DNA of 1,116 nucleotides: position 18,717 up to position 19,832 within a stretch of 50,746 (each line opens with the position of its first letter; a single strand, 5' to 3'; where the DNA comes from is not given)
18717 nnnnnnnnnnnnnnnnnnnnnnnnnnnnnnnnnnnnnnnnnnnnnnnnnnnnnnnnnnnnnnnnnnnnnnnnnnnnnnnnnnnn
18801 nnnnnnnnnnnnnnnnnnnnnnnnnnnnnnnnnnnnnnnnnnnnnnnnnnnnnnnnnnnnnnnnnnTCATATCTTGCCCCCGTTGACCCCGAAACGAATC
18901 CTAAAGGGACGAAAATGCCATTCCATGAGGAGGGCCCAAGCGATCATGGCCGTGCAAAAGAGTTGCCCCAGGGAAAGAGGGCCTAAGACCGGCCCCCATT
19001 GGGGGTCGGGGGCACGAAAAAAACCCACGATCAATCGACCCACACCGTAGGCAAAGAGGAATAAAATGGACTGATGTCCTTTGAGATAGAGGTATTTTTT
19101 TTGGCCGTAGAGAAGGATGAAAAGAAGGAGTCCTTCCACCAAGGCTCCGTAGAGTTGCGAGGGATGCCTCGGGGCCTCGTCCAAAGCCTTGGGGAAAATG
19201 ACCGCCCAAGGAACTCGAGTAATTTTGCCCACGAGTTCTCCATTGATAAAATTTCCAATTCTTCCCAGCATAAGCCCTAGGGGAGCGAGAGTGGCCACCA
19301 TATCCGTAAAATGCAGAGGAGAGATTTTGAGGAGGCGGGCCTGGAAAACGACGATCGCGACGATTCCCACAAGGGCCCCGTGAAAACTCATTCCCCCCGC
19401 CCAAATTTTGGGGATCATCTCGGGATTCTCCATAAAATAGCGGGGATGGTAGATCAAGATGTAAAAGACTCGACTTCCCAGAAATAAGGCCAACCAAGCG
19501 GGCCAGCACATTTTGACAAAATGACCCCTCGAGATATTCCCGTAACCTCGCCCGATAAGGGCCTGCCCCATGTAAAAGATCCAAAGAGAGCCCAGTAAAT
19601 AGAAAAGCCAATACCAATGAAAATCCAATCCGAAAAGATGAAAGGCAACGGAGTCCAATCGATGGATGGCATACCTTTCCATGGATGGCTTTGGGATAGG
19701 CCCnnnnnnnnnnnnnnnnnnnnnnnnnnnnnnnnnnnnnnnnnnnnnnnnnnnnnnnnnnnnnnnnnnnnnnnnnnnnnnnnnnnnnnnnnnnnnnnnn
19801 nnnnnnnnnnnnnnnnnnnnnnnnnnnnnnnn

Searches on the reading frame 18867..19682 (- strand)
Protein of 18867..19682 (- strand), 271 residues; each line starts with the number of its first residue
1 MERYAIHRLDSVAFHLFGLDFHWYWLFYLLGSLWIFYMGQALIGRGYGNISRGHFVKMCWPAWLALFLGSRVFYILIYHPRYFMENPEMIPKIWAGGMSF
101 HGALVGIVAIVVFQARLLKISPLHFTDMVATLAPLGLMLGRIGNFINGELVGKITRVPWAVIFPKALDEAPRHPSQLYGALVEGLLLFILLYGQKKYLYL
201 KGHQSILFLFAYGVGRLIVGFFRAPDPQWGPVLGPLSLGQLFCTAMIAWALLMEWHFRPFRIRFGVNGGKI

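Call 3: search_protein_families(library=ncbifam, proteins=[window:18867-19682:-], max_evalue=0.1)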
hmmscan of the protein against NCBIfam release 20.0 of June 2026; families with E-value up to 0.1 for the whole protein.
window:18867-19682:- (271 aa): 7 families
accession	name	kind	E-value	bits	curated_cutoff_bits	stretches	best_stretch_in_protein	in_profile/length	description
TIGR00544.1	lgt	equivalog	4.5e-49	167.3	118.9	1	6-253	7-265/280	prolipoprotein diacylglyceryl transferase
NF000775.0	PRK00052.2-5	equivalog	1.7e-29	103.1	428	1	13-253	14-273/288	prolipoprotein diacylglyceryl transferase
NF000784.0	PRK00052.4-5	subfamily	1.9e-20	73.2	409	1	10-165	2-155/298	prolipoprotein diacylglyceryl transferase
NF000778.0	PRK00052.3-4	equivalog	2.8e-20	73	334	1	14-247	6-234/252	prolipoprotein diacylglyceryl transferase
NF000779.0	PRK00052.3-5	equivalog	3.4e-15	56.6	405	1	6-218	3-201/257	prolipoprotein diacylglyceryl transferase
NF009611.0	PRK13108.1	equivalog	5.7e-07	28.9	636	1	67-180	67-201/476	prolipoprotein diacylglyceryl transferase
NF000536.0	YmiA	equivalog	0.055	13.1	30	0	62-77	18-33/42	YmiA family putative membrane protein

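Call 4: search_protein_families(library=pfam, proteins=[window:18867-19682:-], max_evalue=0.1)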
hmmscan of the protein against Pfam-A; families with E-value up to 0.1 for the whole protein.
window:18867-19682:- (271 aa): 2 families
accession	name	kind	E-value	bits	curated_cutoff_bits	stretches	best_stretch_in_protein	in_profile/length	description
PF01790.23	LGT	-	4.5e-54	183.8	24.9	1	12-253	2-237/240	Prolipoprotein diacylglyceryl transferase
PF22868.1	YmiA-like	-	0.069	13.4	27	1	62-77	22-37/46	Protein YmiA-like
